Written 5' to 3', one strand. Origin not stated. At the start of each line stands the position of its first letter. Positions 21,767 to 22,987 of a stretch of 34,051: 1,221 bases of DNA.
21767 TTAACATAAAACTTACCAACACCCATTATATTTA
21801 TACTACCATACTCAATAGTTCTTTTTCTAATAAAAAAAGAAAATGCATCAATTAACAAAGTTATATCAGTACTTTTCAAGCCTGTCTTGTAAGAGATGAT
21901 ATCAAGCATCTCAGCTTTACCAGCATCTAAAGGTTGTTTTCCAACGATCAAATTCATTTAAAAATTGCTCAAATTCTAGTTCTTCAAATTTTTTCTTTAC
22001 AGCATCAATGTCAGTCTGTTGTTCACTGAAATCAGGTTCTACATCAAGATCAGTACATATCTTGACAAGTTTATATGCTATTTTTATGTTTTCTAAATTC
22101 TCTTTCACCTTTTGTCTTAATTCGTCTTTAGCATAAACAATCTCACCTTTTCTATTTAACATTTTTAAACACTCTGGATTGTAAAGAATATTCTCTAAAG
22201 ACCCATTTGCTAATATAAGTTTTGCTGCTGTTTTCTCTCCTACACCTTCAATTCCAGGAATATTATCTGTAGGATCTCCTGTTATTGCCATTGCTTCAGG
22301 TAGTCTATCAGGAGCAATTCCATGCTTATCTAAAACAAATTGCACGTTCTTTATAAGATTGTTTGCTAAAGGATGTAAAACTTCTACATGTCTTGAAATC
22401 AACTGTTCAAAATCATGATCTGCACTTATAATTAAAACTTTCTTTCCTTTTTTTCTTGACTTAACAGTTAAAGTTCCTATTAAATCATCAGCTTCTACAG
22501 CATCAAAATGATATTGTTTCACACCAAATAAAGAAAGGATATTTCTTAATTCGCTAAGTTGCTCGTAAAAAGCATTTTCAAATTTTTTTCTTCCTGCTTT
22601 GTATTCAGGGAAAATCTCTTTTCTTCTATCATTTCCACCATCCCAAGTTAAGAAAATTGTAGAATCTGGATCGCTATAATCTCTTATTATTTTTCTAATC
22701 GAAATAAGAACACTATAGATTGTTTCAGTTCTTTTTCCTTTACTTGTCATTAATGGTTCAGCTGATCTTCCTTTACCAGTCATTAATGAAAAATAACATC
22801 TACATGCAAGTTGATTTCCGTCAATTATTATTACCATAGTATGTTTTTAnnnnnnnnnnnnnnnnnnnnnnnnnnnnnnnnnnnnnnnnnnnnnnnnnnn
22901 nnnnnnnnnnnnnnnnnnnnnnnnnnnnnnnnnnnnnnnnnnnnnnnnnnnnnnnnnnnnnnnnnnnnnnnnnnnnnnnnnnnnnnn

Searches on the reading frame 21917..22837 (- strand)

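Call 42: search_protein_families(library=pfam, proteins=[window:21917-22837:-], max_evalue=0.001)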
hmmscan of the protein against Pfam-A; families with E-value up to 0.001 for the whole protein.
window:21917-22837:- (306 aa): 2 families
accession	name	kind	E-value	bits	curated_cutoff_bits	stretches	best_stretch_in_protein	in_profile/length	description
PF02739.22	5_3_exonuc_N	-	8.2e-36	123.6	34.3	1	2-159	2-150/164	5'-3' exonuclease, N-terminal resolvase-like domain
PF01367.25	5_3_exonuc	-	8.8e-22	77.9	40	1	175-272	2-88/97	5'-3' exonuclease, C-terminal SAM fold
